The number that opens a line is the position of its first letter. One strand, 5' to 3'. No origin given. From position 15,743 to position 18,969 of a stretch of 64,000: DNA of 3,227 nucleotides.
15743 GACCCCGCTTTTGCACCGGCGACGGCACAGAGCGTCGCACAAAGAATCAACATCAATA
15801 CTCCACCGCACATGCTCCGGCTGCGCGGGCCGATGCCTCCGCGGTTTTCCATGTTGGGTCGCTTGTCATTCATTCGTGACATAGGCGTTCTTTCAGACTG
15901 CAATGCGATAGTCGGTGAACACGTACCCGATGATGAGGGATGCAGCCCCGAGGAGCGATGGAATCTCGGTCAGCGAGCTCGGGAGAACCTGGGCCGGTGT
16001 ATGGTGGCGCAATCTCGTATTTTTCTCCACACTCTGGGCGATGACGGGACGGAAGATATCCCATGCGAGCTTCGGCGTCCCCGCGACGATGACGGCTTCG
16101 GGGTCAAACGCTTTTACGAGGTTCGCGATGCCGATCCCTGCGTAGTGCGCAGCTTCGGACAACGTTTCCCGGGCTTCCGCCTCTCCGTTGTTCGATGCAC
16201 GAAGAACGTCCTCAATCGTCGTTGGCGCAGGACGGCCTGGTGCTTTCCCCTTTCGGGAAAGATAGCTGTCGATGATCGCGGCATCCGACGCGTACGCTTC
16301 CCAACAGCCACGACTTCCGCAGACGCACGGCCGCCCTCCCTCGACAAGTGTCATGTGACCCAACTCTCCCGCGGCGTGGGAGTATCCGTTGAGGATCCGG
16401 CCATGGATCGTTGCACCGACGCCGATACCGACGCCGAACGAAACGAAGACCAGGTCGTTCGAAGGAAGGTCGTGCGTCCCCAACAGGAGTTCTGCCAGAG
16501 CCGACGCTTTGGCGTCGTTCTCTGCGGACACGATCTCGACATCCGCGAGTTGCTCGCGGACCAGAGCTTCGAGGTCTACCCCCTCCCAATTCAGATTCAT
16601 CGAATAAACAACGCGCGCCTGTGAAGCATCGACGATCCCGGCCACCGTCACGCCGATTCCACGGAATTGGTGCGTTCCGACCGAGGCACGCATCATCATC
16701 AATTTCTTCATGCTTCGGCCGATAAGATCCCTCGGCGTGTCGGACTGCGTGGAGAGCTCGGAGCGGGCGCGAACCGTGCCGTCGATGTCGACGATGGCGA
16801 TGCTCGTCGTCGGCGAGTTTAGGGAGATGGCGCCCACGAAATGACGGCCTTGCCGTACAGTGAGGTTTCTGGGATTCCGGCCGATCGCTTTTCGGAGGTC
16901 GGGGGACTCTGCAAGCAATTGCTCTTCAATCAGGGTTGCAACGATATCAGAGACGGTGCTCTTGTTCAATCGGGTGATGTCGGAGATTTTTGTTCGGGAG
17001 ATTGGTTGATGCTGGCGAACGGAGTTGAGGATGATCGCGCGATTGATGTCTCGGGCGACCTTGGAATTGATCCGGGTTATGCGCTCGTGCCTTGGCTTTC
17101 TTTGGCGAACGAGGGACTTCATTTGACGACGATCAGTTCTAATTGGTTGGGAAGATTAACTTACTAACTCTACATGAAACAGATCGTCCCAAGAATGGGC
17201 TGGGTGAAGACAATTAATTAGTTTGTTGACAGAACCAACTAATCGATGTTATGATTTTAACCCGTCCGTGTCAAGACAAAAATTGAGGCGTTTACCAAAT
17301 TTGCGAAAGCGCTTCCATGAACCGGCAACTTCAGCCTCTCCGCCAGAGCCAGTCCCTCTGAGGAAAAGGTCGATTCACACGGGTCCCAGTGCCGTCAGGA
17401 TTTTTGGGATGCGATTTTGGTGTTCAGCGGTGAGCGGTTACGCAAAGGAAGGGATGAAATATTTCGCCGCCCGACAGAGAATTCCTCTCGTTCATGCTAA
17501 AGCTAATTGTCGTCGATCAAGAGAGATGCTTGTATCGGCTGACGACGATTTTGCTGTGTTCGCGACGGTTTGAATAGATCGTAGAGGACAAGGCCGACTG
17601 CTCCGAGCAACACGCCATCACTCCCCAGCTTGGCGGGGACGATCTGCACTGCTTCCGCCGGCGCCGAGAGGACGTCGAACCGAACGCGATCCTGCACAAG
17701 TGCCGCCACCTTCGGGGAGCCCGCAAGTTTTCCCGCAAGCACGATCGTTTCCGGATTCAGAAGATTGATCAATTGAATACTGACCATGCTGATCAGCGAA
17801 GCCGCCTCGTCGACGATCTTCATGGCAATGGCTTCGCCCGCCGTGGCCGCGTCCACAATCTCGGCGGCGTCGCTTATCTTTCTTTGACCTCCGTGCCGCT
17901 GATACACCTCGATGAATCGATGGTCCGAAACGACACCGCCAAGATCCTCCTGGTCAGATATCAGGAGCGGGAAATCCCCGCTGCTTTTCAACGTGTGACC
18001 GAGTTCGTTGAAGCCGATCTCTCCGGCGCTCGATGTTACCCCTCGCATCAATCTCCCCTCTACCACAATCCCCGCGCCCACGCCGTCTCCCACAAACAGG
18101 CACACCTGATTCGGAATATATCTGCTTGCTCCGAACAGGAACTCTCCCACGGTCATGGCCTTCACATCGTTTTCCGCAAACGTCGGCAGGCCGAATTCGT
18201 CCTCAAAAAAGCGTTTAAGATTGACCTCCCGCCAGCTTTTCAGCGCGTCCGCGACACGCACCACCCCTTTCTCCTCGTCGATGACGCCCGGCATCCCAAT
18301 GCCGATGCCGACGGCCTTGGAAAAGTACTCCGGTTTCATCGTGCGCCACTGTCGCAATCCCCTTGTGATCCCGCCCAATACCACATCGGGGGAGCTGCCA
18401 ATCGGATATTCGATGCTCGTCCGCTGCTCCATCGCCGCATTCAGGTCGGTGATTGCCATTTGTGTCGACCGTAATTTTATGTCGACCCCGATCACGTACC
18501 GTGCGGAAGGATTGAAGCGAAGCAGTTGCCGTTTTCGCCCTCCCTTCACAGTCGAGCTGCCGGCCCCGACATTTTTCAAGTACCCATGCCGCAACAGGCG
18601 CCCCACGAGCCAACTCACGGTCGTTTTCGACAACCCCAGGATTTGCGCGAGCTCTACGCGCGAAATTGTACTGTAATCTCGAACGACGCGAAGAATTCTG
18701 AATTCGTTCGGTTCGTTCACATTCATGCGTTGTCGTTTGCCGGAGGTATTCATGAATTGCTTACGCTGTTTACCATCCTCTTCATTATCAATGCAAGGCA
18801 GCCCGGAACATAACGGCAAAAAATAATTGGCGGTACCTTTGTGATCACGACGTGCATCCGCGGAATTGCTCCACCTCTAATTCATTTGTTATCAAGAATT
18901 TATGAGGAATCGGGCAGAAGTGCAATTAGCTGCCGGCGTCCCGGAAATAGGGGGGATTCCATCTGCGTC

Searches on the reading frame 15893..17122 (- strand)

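Call 75: search_protein_families(library=pfam, proteins=[window:15893-17122:-], max_evalue=0.001)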
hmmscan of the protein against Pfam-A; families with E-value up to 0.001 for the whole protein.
window:15893-17122:- (409 aa): 1 family
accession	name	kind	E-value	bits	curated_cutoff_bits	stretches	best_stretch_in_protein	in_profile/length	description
PF00480.26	ROK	-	3.8e-49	168.2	22.9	1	105-397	10-291/294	ROK family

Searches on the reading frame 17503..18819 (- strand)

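Call 75: search_protein_families(library=pfam, proteins=[window:17503-18819:-], max_evalue=0.001)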
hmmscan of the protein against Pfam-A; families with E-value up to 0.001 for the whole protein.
window:17503-18819:- (438 aa): 5 families
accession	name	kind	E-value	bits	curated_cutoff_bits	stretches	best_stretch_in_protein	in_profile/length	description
PF00480.26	ROK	-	7e-38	131.2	22.9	1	110-411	2-291/294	ROK family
PF13412.12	HTH_24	-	7.7e-09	35.4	21.9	1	38-82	4-48/48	Winged helix-turn-helix DNA-binding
PF12802.13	MarR_2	-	6.4e-06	26.7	27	1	37-82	5-51/61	MarR family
PF09339.16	HTH_IclR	-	0.00013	22.1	22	1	40-83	6-50/52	IclR helix-turn-helix domain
PF01047.28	MarR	-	0.0002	21.7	24.6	1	37-81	3-47/59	MarR family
